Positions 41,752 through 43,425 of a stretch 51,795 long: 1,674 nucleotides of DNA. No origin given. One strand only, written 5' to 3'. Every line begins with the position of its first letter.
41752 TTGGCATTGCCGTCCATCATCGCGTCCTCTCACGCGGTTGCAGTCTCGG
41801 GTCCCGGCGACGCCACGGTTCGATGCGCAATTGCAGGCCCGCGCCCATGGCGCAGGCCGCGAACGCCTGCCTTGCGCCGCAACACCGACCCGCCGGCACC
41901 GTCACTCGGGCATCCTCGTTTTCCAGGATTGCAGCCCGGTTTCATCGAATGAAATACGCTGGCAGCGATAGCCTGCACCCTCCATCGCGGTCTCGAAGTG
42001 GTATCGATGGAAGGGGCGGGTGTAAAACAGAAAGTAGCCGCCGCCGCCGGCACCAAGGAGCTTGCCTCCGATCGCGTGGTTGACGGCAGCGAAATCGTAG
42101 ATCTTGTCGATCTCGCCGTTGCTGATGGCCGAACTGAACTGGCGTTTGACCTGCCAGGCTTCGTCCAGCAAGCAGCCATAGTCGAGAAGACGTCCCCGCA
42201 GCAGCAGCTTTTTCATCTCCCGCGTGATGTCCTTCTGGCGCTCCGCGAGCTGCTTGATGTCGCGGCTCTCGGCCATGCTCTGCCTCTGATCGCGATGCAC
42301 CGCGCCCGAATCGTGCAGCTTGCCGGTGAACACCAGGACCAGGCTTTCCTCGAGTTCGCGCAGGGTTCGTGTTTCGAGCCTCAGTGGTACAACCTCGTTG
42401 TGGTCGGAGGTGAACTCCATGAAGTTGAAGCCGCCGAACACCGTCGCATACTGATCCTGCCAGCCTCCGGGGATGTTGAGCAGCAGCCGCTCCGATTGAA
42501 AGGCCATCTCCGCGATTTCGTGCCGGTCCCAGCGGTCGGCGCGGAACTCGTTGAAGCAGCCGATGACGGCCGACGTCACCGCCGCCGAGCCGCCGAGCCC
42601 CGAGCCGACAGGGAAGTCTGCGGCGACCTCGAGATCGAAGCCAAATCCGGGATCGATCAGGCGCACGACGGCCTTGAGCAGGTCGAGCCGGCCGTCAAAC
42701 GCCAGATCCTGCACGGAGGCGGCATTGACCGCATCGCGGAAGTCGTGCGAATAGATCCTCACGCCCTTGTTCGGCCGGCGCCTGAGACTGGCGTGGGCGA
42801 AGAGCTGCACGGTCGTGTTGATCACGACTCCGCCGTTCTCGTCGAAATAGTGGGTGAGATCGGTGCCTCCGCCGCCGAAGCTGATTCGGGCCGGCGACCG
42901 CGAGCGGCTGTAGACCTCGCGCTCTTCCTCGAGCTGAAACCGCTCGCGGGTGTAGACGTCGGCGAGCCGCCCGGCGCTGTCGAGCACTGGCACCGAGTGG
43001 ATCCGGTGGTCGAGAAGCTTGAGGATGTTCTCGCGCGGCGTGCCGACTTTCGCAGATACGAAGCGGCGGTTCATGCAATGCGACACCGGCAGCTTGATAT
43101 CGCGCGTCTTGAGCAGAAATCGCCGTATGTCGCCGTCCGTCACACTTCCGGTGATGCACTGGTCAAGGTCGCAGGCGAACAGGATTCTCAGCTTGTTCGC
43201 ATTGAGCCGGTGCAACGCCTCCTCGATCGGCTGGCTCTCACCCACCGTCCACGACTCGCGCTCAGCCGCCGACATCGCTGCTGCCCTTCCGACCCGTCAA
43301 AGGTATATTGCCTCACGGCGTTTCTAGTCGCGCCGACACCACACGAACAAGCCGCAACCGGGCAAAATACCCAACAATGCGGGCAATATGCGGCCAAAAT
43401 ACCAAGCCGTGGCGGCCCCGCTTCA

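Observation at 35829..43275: Second, unassigned CMP-ulosonic-acid-type pathway with no amino-sugar enzymes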

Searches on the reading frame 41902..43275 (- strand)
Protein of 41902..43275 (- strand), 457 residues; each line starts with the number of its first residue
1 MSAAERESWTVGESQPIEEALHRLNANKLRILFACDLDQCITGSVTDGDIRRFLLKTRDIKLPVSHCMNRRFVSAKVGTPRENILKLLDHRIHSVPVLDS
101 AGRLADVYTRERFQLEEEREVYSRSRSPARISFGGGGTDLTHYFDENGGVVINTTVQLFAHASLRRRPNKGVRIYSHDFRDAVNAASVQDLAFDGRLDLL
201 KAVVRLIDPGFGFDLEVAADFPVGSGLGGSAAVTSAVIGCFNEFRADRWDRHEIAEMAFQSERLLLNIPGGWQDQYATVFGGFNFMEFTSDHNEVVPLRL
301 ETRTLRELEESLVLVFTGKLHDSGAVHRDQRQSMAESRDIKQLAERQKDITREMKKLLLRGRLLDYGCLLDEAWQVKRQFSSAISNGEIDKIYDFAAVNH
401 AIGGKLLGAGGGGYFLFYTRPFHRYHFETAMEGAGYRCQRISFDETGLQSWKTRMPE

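Call 5: search_protein_families(library=pfam, proteins=[window:41902-43275:-], max_evalue=0.01)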
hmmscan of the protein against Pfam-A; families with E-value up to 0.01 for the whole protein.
window:41902-43275:- (457 aa): 3 families
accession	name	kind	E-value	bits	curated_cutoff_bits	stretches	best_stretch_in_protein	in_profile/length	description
PF00288.32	GHMP_kinases_N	-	8.9e-18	64.7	22.3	1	200-282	3-87/87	GHMP kinases N terminal domain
PF00571.33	CBS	-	5.5e-12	46.3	24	2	64-111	1-49/57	CBS domain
PF08544.19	GHMP_kinases_C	-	0.0016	19.2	21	1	355-415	2-62/85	GHMP kinases C terminal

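Call 6: search_protein_families(library=ncbifam, proteins=[window:41902-43275:-], max_evalue=0.01)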
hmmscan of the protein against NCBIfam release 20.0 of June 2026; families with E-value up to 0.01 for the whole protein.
window:41902-43275:- (457 aa): 17 families
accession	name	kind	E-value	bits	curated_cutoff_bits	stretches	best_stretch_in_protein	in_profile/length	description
NF049969.1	GlMnHpPKinHddA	equivalog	2.6e-71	240.8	600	1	124-452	4-337/338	D-glycero-D-manno-heptose 7-phosphate kinase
NF009948.0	PRK13412.1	equivalog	3.6e-32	111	721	2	209-417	723-933/974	bifunctional fucokinase/fucose-1-phosphate guanylyltransferase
TIGR00549.1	mevalon_kin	equivalog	1.3e-19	70.7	163.05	1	194-417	64-275/276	mevalonate kinase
NF003006.0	PRK03817.1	equivalog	3.3e-14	52.6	443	1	125-401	4-295/352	galactokinase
NF003705.0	PRK05322.1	equivalog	1.2e-13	50.5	385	1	124-282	21-182/388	galactokinase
NF003036.0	PRK03926.1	equivalog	7.1e-13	48.3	403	1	212-435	75-283/302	mevalonate kinase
NF001816.0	PRK00555.1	equivalog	4.2e-09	35.8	509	1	213-282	92-161/363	galactokinase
TIGR00131.1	gal_kin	equivalog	1.4e-08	34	226.65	1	126-283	21-181/388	galactokinase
TIGR00393.1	kpsF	subfamily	5.6e-08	32.7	203.7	1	11-105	169-264/268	KpsF/GutQ family sugar-phosphate isomerase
NF008581.0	PRK11543.1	equivalog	8e-08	31.7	481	1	14-107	215-309/321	arabinose-5-phosphate isomerase GutQ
TIGR00191.1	thrB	equivalog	1e-06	27.8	168.25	1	212-296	80-157/304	homoserine kinase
TIGR01920.1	Shik_kin_archae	equivalog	1.6e-06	27.7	126.85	1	199-285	56-143/266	shikimate kinase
NF003472.0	PRK05101.1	equivalog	8e-06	25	499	1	125-281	23-181/382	galactokinase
NF002288.1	PRK01212.1-4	equivalog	2.6e-05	23.4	194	1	203-264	67-128/303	homoserine kinase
NF040957.1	Arch_PMK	equivalog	0.00058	19.5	500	1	225-412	92-280/316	phosphomevalonate kinase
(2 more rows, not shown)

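Call 23: search_solved_structures(query=window:41902-43275:-, max_evalue=0.001)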
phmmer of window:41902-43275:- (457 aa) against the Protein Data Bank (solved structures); distinct sequences matched with E-value up to 0.001: 20.
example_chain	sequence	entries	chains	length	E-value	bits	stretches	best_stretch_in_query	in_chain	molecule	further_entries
4n3o_A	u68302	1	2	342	1.3e-55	192.4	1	124-452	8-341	Putative D-glycero-D-manno-heptose 7-phosphate kinase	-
3k85_A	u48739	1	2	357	8e-53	183.3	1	124-453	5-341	D-glycero-D-manno-heptose 1-phosphate kinase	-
4usm_A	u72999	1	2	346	7.6e-51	176.8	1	123-452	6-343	PUTATIVE SUGAR KINASE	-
4usk_A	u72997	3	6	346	3e-50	174.8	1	123-452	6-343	PUTATIVE SUGAR KINASE | SUGAR KINASE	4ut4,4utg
9iip_A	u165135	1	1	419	4.9e-27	98.3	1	205-417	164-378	L-fucokinase/L-fucose-1-P guanylyltransferase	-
5yys_A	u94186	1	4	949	4e-26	95.3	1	205-417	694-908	L-fucokinase, L-fucose-1-P guanylyltransferase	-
9iit_A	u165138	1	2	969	4.3e-26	95.2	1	205-417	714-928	L-fucokinase/L-fucose-1-P guanylyltransferase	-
6mde_A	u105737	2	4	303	2.1e-11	46.7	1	209-447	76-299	Mevalonate kinase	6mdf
4hac_A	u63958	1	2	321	2.6e-11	46.4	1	209-447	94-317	Mevalonate kinase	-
1s4e_A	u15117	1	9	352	5.1e-08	35.6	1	126-394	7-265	Galactokinase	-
1pie_A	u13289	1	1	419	6e-07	32.1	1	133-345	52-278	Galactokinase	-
8teb_A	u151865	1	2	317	7.3e-07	31.8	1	211-283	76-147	Mevalonate kinase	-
1vis_A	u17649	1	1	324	2.3e-06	30.2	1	207-417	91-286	Mevalonate kinase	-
1kkh_A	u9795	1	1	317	2.3e-06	30.1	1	207-417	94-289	Mevalonate Kinase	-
4o9k_A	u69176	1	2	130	4e-06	29.4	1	10-105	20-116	Arabinose 5-phosphate isomerase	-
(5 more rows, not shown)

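Call 82: find_related_loci(query=A4, collection=metagenome_contigs, flank=10000)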
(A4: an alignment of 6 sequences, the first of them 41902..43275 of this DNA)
Query A4 (457 aa) in metagenome_contigs; peptide patterns used: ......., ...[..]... (x = any residue, [..] = any of these).
600 stretches matched a pattern (row limit reached: there are more); 543 encode a relative of the query (tblastn E <= 1e-3); the best 80 are kept; 80 distinct loci.
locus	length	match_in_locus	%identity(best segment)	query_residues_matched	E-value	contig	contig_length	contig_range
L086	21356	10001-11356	62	5-456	0e+0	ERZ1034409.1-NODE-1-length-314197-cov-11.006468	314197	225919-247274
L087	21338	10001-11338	64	10-455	1e-178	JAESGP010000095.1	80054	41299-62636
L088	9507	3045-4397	61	5-455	4e-178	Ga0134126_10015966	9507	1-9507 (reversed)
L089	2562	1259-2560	66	7-441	0e+0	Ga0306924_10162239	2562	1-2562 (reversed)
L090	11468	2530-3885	62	5-456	5e-174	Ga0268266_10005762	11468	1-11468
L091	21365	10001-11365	61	2-456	2e-173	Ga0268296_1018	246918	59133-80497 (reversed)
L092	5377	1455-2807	58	7-457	9e-166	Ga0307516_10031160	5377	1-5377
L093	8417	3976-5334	57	4-455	2e-161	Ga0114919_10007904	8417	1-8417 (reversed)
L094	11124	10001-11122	61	2-375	1e-148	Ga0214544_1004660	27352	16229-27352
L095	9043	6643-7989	45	5-454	8e-138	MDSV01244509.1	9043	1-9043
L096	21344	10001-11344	47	7-454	4e-136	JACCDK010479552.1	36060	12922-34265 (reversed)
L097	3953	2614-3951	47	7-452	6e-137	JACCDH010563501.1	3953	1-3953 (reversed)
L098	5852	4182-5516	50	11-454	5e-133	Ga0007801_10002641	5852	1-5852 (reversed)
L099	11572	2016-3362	47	5-454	4e-132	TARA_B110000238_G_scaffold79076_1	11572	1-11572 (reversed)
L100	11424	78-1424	47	5-454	4e-132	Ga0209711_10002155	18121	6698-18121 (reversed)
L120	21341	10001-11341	50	8-454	2e-121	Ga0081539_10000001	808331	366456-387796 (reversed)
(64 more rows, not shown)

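Call 88: search_protein_families(library=ncbifam, proteins=[L120:13271-14602:+, L120:9294-9992:+, L120:14612-15988:+, L120:15985-16422:+, L120:16368-17129:+, L120:19486-21333:+], max_evalue=0.00001)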
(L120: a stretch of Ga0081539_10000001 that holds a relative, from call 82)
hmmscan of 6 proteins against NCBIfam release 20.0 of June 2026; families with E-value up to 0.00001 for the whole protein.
L120:13271-14602:+ (443 aa): 5 families
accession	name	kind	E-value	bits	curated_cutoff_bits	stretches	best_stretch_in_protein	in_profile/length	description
TIGR03584.1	PseF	equivalog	1.3e-31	109.9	205.7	1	207-429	1-218/222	pseudaminic acid cytidylyltransferase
NF003952.0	PRK05450.1-5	subfamily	1.1e-12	47.7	193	1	206-342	3-131/250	3-deoxy-manno-octulosonate cytidylyltransferase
NF003950.0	PRK05450.1-3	subfamily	5.5e-12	45.5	234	1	205-343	2-133/248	3-deoxy-manno-octulosonate cytidylyltransferase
NF009905.0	PRK13368.1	subfamily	1.1e-09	38.1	255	1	205-345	2-132/243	3-deoxy-manno-octulosonate cytidylyltransferase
NF003948.0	PRK05450.1-1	equivalog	5.5e-08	32.3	281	1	205-344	5-137/248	3-deoxy-manno-octulosonate cytidylyltransferase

L120:9294-9992:+ (232 aa): 19 families
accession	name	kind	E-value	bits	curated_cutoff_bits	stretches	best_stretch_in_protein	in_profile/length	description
NF049965.1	GlMnHpPGnyltfHddC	equivalog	4.2e-33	114.8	300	1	2-222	5-219/221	D-glycero-D-manno-heptose 1-phosphate guanosyltransferase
NF052502.1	man1P_GTase_Rv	exception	7.5e-29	100.7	440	1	2-222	5-228/352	mannose-1-phosphate guanylyltransferase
TIGR03992.1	Arch_glmU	subfamily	1.1e-27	97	292.1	1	2-221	5-224/393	bifunctional sugar-1-phosphate nucleotidylyltransferase/acetyltransferase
NF045761.1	NAMPUrTaseMurU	equivalog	5.7e-15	55.8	250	1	2-120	5-118/226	N-acetylmuramate alpha-1-phosphate uridylyltransferase MurU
TIGR01173.1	glmU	equivalog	7.7e-14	51.4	366.85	1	2-173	5-175/452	bifunctional UDP-N-acetylglucosamine diphosphorylase/glucosamine-1-phosphate N-acetyltransferase GlmU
TIGR01208.1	rmlA_long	equivalog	1.8e-13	50.1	320.25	1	2-171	4-175/353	glucose-1-phosphate thymidylyltransferase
NF010939.0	PRK14359.1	equivalog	4.6e-13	48.5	592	1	2-173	7-173/430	bifunctional UDP-N-acetylglucosamine diphosphorylase/glucosamine-1-phosphate N-acetyltransferase GlmU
NF041173.1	Sug_nt_acttase_Thmprot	equivalog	8.6e-13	48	600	1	2-185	5-183/405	bifunctional sugar-1-phosphate nucleotidylyltransferase/acetyltransferase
TIGR02623.1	G1P_cyt_trans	equivalog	2.5e-11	43.5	300.25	0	126-201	148-222/255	glucose-1-phosphate cytidylyltransferase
NF041313.1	UDPGP_AglF_Halo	equivalog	6.5e-11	42.1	400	1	2-175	5-179/234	UTP--glucose-1-phosphate uridylyltransferase AglF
NF045697.1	MurNAcPUrMurU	equivalog_domain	3.1e-10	39.8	370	1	2-137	2-136/229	N-acetylmuramate alpha-1-phosphate uridylyltransferase MurU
NF010933.0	PRK14353.1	equivalog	4.1e-10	38.9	505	1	2-168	10-177/453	bifunctional UDP-N-acetylglucosamine diphosphorylase/glucosamine-1-phosphate N-acetyltransferase GlmU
NF010935.0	PRK14355.1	equivalog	5.2e-08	31.9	718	1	2-173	8-181/459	bifunctional UDP-N-acetylglucosamine diphosphorylase/glucosamine-1-phosphate N-acetyltransferase GlmU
NF010932.0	PRK14352.1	equivalog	1.1e-07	30.9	611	1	2-155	11-164/488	bifunctional UDP-N-acetylglucosamine diphosphorylase/glucosamine-1-phosphate N-acetyltransferase GlmU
NF010936.0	PRK14356.1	equivalog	1.2e-07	31.1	666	1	2-171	10-180/456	bifunctional UDP-N-acetylglucosamine diphosphorylase/glucosamine-1-phosphate N-acetyltransferase GlmU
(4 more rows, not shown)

L120:14612-15988:+ (458 aa): 69 families (the best 25 are shown)
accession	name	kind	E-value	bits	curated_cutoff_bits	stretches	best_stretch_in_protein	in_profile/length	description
NF004426.0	PRK05769.1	equivalog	3e-86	290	552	1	22-454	7-439/441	acetyl ornithine aminotransferase family protein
NF005993.0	PRK08117.1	subfamily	7.5e-76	255.5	574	1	35-456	8-431/433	aspartate aminotransferase family protein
TIGR00700.1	GABAtrnsam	equivalog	3.1e-74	250.1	506.65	1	40-452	4-418/420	4-aminobutyrate--2-oxoglutarate transaminase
NF005692.0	PRK07495.1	equivalog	3.5e-73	246.7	724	1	40-456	11-423/425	4-aminobutyrate--2-oxoglutarate transaminase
NF006228.0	PRK08360.1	equivalog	3.8e-72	243.3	608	1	33-456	4-428/443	aspartate aminotransferase family protein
NF004714.0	PRK06058.1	subfamily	4.5e-72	243.1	639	1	19-454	10-446/447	4-aminobutyrate--2-oxoglutarate transaminase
TIGR00707.1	argD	subfamily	9.7e-71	238.6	410.05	1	48-451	6-379/381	acetylornithine/succinylornithine family transaminase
NF005376.0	PRK06918.1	equivalog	5.4e-68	229.4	676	1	24-454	9-443/451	4-aminobutyrate--2-oxoglutarate transaminase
NF049976.1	AmadipTransam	equivalog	1.2e-65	222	650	1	47-455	10-415/416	2-aminoadipate transaminase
NF005272.0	PRK06777.1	equivalog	2.3e-65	220.8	725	1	54-452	25-419/421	4-aminobutyrate--2-oxoglutarate transaminase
NF002874.0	PRK03244.1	equivalog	2.9e-63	214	457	1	47-455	21-395/399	acetylornithine transaminase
NF045634.1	LeuMetRace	equivalog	3.9e-62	210.4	800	1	33-455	4-427/432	leucine/methionine racemase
NF002325.0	PRK01278.1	subfamily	4.4e-62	210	372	2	231-456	173-390/395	acetylornithine transaminase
TIGR01885.1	Orn_aminotrans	equivalog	1.3e-61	208.6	378.4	1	47-452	15-401/402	ornithine--oxo-acid transaminase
NF007308.0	PRK09792.1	equivalog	6.3e-59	199.9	747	1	56-452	27-419/421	4-aminobutyrate transaminase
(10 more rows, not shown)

L120:15985-16422:+ (145 aa): 8 families
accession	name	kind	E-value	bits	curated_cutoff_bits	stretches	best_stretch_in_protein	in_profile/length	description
TIGR00068.2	glyox_I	equivalog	6.5e-15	55.3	120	1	5-141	2-139/143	lactoylglutathione lyase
NF050075.1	SMU1112c_YaeR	equivalog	3.9e-12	46.5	140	1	3-141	2-125/125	SMU1112c/YaeR family gloxylase I-like metalloprotein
TIGR03081.1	metmalonyl_epim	equivalog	7.6e-11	42.7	114.95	1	5-141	2-129/129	methylmalonyl-CoA epimerase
NF008551.0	PRK11478.1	equivalog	3.9e-09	37.1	148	1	4-141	6-128/129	VOC family protein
NF000496.2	Fos_GSH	equivalog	3.5e-07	30.4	180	0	1-35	1-35/136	fosfomycin resistance glutathione transferase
NF000094.1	354827590_fosA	exception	4.4e-07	30.1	275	0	1-36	1-36/135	FosA family fosfomycin resistance glutathione transferase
TIGR03645.1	glyox_marine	hypoth_equivalog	4.8e-07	29.9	262.05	1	5-139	5-148/162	lactoylglutathione lyase family protein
NF033933.0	fosA8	exception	4.1e-06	27.1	300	0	1-33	1-33/138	FosA8 family fosfomycin resistance glutathione transferase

L120:16368-17129:+ (253 aa): 18 families
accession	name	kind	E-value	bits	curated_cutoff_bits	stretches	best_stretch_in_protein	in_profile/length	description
NF045667.1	MTase_DVU1556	equivalog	8.2e-17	61.4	155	1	44-148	10-117/213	DVU_1556 family methyltransferase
TIGR02072.1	BioC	equivalog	1.1e-09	38.5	184.95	1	43-149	22-131/244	malonyl-ACP O-methyltransferase BioC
NF041537.1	ArsM_AhpD_UU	exception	6e-09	35.1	510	1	55-147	75-177/345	arsenite methyltransferase/AhpD domain selenoprotein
TIGR02081.1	metW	equivalog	6.7e-09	35.6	189.5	1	55-143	12-103/194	methionine biosynthesis protein MetW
TIGR01983.1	UbiG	equivalog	9.8e-09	34.8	102.95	1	18-149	25-150/228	bifunctional 2-polyprenyl-6-hydroxyphenol methylase/3-demethylubiquinol 3-O-methyltransferase UbiG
NF045649.1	2X_seleno_MduS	exception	2e-08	33.6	380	1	18-150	3-147/338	methyltransferase domain-containing selenoprotein MduS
NF047649.1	MTase_UXPK_star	exception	2.7e-08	33.2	460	1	54-147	75-178/283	methyltransferase/UXPK-star double selenoprotein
NF040539.1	AST_met_ArsM_2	exception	2.8e-08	34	240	1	58-149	58-162/262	putative arsinothricin biosynthesis methyltransferase ArsM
NF041536.1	ArsM_DUF2284_UU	exception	5.5e-08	31.6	575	1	55-146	75-176/459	arsenite methyltransferase/DUF2284 domain selenoprotein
TIGR04345.1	ovoA_Cterm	equivalog_domain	1.7e-07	31.1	170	0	114-153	133-172/242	putative 4-mercaptohistidine N1-methyltransferase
NF007610.0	PRK10258.1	equivalog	1.8e-07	30.8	342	1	45-147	31-135/251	malonyl-ACP O-methyltransferase BioC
NF008823.0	PRK11873.1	subfamily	2.8e-07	30.3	263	1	94-146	127-177/272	arsenite methyltransferase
NF001240.0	PRK00216.1-1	equivalog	3.7e-07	29.5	378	0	46-150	53-168/251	bifunctional demethylmenaquinone methyltransferase/2-methoxy-6-polyprenyl-1,4-benzoquinol methylase UbiE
NF043040.1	corrin_prot_MT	hypoth_equivalog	1.3e-06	28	180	1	45-148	31-145/216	corrinoid protein-associated methyltransferase CpaM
NF008300.0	PRK11088.1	equivalog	1.4e-06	28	303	1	10-173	46-202/272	23S rRNA (guanine(745)-N(1))-methyltransferase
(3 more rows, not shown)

L120:19486-21333:+ (615 aa): 1 family
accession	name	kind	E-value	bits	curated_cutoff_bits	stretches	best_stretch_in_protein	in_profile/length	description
TIGR04331.1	o_ant_LIC12162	subfamily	1.1e-153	513.1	225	1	27-593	1-576/585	LIC12162 family transferase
